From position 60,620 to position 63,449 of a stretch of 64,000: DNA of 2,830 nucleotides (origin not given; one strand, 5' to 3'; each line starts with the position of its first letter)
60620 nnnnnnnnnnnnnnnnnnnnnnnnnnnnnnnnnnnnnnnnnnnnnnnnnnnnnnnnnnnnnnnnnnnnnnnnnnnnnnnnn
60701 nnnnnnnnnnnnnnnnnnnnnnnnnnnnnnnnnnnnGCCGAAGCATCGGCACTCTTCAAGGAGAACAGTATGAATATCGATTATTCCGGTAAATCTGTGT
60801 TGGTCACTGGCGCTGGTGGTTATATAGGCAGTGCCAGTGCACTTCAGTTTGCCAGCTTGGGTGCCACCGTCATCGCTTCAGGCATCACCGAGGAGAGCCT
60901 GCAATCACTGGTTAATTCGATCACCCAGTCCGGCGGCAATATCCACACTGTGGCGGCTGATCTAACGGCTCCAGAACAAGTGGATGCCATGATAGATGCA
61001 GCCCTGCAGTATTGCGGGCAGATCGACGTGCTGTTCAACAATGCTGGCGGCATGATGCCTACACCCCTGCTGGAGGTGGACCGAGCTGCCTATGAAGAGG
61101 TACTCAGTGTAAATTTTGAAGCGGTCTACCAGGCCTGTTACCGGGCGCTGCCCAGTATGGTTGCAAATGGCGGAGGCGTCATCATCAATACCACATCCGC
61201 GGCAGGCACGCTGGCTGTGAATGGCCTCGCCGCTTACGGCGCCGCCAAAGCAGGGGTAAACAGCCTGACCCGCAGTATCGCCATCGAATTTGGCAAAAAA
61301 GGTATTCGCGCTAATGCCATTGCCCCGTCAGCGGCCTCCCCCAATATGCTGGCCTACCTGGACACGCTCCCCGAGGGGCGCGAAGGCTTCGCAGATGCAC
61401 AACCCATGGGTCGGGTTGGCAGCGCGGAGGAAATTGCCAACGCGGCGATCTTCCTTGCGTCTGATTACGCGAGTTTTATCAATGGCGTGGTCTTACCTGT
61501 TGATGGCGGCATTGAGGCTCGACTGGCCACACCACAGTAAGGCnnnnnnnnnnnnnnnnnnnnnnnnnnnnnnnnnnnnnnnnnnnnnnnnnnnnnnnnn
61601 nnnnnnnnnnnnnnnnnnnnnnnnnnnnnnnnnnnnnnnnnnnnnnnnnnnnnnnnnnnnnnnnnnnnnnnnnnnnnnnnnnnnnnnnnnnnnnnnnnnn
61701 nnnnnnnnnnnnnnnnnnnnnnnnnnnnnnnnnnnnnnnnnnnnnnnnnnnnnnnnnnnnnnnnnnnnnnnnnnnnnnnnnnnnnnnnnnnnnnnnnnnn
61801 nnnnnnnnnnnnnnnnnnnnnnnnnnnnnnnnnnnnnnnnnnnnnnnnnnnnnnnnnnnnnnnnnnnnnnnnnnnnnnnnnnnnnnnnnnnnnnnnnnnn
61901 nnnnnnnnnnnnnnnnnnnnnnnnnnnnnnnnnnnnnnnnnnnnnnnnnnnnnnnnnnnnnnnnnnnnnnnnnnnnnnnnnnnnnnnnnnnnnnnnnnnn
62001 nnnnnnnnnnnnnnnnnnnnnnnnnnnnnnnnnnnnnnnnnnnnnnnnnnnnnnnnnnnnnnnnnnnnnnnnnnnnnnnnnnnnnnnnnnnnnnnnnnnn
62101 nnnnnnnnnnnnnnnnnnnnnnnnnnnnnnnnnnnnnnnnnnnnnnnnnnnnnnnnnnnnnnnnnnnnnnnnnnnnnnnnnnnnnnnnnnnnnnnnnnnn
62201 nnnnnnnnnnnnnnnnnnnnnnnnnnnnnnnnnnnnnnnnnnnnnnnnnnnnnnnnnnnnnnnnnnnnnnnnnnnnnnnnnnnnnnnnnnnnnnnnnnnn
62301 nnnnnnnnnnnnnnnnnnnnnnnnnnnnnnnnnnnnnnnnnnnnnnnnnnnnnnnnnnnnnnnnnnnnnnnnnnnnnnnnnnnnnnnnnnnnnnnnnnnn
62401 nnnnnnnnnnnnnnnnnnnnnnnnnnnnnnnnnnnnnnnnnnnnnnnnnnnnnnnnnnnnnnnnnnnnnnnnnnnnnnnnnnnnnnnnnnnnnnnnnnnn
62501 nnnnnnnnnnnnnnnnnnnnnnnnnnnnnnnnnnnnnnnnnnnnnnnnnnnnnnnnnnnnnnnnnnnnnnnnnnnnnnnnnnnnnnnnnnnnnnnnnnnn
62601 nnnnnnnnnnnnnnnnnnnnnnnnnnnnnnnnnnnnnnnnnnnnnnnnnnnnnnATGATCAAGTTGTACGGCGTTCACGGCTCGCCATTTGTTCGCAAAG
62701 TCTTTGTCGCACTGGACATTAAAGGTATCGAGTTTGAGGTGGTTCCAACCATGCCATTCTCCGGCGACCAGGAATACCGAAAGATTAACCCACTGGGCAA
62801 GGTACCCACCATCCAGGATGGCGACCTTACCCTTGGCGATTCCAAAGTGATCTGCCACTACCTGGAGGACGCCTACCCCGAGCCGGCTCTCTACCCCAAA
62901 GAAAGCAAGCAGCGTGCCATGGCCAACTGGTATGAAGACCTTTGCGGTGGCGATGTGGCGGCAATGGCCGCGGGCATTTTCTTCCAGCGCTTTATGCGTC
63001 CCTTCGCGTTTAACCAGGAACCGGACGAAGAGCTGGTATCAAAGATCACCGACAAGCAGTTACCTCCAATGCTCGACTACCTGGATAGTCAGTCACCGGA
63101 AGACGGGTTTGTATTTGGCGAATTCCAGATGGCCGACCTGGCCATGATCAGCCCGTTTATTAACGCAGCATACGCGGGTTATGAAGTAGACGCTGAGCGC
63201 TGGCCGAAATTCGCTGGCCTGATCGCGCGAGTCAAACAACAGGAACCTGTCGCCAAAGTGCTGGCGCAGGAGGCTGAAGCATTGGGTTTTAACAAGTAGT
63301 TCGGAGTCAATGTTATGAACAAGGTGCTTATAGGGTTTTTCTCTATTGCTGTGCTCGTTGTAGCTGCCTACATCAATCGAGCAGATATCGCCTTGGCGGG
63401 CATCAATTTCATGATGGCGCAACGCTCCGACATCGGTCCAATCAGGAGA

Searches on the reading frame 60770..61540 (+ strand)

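Call 38: search_protein_families(library=pfam, proteins=[window:60770-61540:+])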
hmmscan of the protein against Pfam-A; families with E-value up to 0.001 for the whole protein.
window:60770-61540:+ (256 aa): 5 families
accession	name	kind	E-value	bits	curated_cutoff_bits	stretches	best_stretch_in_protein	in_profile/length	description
PF13561.12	adh_short_C2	-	6.6e-58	196.5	27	1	19-248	8-235/236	Enoyl-(Acyl carrier protein) reductase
PF00106.31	adh_short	-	1.2e-48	165.7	26.6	1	8-196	1-189/195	short chain dehydrogenase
PF08659.16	KR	-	4.8e-12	46.6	22.6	1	10-169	3-162/180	KR domain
PF23441.1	SDR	-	0.0001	22.3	27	1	48-190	53-195/258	SDR-like rossmann domain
PF01370.27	Epimerase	-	0.00024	21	20.9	1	10-77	1-62/240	NAD dependent epimerase/dehydratase family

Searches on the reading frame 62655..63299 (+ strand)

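Call 38: search_protein_families(library=pfam, proteins=[window:62655-63299:+])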
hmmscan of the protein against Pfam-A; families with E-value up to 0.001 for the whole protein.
window:62655-63299:+ (214 aa): 5 families
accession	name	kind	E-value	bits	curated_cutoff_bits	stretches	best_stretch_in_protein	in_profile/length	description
PF13417.12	GST_N_3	-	3e-24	85.6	22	1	4-77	1-74/75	Glutathione S-transferase, N-terminal domain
PF13409.12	GST_N_2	-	5e-17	62.7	25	1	10-72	2-69/70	Glutathione S-transferase, N-terminal domain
PF02798.26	GST_N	-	1.5e-13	51.3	20.9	1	2-71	3-75/76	Glutathione S-transferase, N-terminal domain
PF13410.11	GST_C_2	-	0.00041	20.8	24.9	1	134-191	9-68/69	Glutathione S-transferase, C-terminal domain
PF14497.11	GST_C_3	-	0.00076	20.1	21.6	0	112-205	6-103/104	Glutathione S-transferase, C-terminal domain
